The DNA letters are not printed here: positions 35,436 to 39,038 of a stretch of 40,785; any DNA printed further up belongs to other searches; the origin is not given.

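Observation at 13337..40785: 27-kb locus coupling a YesMN-type sensor and LplABC-type importer to five giant secreted or SLH-anchored proteins: candidate undescribed Gram-positive surface glycan-capture machine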

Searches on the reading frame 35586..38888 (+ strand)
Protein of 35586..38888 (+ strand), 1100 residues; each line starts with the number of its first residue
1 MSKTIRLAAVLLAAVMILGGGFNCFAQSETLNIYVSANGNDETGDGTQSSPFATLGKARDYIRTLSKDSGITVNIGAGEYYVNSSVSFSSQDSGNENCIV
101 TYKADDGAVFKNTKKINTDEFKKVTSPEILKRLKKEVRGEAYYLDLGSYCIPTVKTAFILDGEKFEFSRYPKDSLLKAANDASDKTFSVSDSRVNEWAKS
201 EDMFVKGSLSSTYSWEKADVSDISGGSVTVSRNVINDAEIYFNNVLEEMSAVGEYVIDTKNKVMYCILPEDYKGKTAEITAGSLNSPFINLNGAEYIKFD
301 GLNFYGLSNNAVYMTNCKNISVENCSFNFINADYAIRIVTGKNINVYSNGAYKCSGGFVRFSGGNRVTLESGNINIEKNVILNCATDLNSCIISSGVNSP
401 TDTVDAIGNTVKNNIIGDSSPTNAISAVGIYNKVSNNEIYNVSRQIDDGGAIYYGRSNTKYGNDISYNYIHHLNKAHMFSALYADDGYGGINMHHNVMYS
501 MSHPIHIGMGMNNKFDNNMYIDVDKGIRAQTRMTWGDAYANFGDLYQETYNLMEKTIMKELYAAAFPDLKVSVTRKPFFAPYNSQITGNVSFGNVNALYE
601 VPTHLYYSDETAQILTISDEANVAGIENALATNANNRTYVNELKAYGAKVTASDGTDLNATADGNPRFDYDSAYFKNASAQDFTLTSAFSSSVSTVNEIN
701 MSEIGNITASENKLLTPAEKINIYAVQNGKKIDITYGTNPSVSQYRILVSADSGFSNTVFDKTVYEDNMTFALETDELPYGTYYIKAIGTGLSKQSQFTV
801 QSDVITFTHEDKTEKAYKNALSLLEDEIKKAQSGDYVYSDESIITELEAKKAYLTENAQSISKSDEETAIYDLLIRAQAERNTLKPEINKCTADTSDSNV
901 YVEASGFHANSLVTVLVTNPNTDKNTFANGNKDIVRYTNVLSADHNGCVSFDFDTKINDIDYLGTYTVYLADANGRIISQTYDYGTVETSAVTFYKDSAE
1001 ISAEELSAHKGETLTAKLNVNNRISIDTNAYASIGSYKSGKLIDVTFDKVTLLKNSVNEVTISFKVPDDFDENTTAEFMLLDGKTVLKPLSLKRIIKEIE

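Call 3: search_protein_families(library=pfam, proteins=[window:35586-38888:+], max_evalue=0.01)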
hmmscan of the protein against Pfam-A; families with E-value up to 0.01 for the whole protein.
window:35586-38888:+ (1100 aa): 0 families

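Call 6: search_protein_families(library=ncbifam, proteins=[window:35586-38888:+], max_evalue=0.1)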
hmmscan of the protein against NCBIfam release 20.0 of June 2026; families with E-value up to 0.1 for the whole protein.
window:35586-38888:+ (1100 aa): 0 families

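Call 8: search_solved_structures(query=window:35586-38888:+, max_evalue=1, show_alignments=2)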
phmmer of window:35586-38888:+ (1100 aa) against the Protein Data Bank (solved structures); distinct sequences matched with E-value up to 1: 1.
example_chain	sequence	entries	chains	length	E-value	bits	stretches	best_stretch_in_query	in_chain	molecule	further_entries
9rx2_A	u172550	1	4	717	7.6e-15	57.3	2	28-271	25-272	Parallel beta-helix repeat protein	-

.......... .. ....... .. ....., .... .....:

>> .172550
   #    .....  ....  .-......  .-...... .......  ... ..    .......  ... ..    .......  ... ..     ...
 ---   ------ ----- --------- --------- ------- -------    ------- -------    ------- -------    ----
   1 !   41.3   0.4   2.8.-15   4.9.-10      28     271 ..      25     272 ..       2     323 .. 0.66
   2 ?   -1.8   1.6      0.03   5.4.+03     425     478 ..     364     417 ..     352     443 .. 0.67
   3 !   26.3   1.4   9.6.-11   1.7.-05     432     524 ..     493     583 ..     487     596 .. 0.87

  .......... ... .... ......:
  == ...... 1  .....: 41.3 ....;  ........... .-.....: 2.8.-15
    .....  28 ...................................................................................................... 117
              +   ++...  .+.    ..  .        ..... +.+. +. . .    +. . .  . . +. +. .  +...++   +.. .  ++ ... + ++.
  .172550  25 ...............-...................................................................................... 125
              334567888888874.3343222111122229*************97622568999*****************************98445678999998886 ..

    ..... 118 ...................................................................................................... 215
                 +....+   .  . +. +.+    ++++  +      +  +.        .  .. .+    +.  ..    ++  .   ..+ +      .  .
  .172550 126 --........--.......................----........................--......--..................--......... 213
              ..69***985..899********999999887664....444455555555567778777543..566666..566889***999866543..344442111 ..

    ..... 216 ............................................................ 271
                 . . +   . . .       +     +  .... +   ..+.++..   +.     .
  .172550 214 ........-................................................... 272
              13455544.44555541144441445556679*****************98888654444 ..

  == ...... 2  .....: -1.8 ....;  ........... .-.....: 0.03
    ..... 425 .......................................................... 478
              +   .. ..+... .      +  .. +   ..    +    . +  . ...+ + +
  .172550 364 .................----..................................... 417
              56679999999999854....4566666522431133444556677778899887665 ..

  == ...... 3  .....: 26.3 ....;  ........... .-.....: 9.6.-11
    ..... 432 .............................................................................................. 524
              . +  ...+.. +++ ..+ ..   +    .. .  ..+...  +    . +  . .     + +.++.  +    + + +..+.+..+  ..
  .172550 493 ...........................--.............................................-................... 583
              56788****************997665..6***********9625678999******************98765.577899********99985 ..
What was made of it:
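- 35586..38888 (+): G5, 1100 aa. It has a signal peptide, a GH141-like beta-helix (aa ~30-600; D448 and D485 align to BT_1002 D523 and D564), Ig/FN3-like domains, and a G1-type C-terminal beta domain (aa 999-1091). PDB 9rx2 at E=7.6e-15 (call 8).
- G5 matches 9rx2 at E=7.6e-15 (call 8).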

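Call 12: find_encoding_contigs(protein=window:35586-38888:+, flank=10000, max_places=6)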
Protein window:35586-38888:+ (1100 aa): 3 contigs read that carry it; 3 places shown.
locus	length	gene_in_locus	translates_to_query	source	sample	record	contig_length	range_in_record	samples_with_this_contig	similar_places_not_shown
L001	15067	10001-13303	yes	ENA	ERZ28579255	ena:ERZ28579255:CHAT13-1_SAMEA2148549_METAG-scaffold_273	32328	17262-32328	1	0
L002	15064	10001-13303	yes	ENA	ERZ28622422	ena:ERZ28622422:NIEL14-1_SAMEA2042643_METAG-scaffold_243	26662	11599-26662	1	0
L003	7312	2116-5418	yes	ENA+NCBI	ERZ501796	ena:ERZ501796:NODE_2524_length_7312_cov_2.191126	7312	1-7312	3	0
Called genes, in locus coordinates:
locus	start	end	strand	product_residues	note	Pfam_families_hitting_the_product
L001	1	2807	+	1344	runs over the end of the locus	PF00395:SLH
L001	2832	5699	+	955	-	PF00395:SLH (weak)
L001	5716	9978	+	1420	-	PF07833:Cu_amine_oxidN1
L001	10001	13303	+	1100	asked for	-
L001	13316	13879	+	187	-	-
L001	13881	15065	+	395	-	?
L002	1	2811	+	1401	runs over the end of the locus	-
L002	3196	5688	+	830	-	-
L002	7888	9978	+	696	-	-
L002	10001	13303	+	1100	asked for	-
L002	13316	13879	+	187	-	-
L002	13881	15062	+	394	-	?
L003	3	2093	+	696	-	?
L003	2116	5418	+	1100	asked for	-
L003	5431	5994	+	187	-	-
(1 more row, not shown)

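Call 13: find_homologous_proteins(query=window:35586-38888:+)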
Query window:35586-38888:+ (1100 aa): 78 proteins with E <= 0.001 among 8000 candidates.
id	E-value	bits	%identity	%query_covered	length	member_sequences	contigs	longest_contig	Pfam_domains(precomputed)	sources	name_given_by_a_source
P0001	0.0e+0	2347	96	100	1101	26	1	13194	-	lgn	-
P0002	0.0e+0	2216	90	100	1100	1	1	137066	-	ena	-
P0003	0.0e+0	2173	89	100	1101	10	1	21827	-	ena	-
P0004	0.0e+0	1165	52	99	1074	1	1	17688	PF13229.13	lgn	-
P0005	0.0e+0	1070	49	100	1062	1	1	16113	-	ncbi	-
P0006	0.0e+0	1066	49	100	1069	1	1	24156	-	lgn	-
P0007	0.0e+0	1055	48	100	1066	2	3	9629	-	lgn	-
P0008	7.5e-151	522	33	100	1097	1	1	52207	PF22842.4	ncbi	-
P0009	1.4e-149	518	33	97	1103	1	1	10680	PF13229.13,PF21231.3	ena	-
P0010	4.8e-46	176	29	53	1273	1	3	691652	PF13229.13,PF00963.25,PF22359.3,PF02368.25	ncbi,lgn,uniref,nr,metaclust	ncbi:right-handed parallel beta-helix repeat-containing protein [Paenibacillus macquariensis]|uniref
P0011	1.3e-42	164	28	50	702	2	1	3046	PF13229.13,PF22842.4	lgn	-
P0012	1.1e-40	158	30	47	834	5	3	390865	PF13229.13,PF21231.3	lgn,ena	-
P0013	1.7e-40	157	27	50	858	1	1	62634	PF13229.13,PF22842.4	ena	-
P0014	1.5e-39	154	27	52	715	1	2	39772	PF13229.13,PF22842.4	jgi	jgi:hypothetical protein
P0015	3.7e-39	153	28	47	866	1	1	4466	PF13229.13,PF07833.17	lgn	-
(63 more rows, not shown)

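Call 14: search_protein_families(library=pfam, proteins=[P0014, P0009, P0008, P0012], max_evalue=0.01)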
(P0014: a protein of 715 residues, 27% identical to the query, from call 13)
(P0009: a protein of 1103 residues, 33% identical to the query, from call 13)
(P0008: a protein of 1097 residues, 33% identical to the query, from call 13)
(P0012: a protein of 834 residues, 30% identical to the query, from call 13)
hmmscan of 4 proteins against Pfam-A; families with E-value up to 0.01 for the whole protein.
P0014 (715 aa): 4 families
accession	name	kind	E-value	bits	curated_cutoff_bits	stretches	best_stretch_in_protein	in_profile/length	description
PF13229.12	Beta_helix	-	5.2e-20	72.1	25.9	2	461-593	1-122/158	Right handed beta helix region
PF05048.19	NosD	-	0.00017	21.6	23.6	0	441-593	2-135/212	Periplasmic copper-binding protein (NosD)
PF22842.2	Pel9A-like_beta_helix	-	0.00025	20.6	25.2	1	24-56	9-41/370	Pel9A-like, right handed beta helix region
PF14592.12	Chondroitinas_B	-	0.0039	16.7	24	0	441-589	99-233/426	Chondroitinase B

P0009 (1103 aa): 4 families
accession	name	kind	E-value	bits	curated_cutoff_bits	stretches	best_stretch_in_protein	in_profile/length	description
PF13229.12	Beta_helix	-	7.8e-16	58.5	25.9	2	282-389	3-108/158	Right handed beta helix region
PF21231.2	GH141_M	-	4.2e-06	27.1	27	1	232-266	122-156/156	GH141 insertion domain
PF05048.19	NosD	-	0.0032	17.4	23.6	0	278-462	15-208/212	Periplasmic copper-binding protein (NosD)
PF16656.11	Pur_ac_phosph_N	-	0.0077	17.2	30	0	757-802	55-93/93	Purple acid Phosphatase, N-terminal domain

P0008 (1097 aa): 0 families

P0012 (834 aa): 3 families
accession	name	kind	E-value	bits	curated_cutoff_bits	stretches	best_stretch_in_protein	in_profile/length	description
PF13229.12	Beta_helix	-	5.9e-10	39.4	25.9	2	461-609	31-157/158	Right handed beta helix region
PF21231.2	GH141_M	-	2.5e-09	37.6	27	1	328-362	121-155/156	GH141 insertion domain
PF05048.19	NosD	-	0.00063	19.7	23.6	1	564-660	100-189/212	Periplasmic copper-binding protein (NosD)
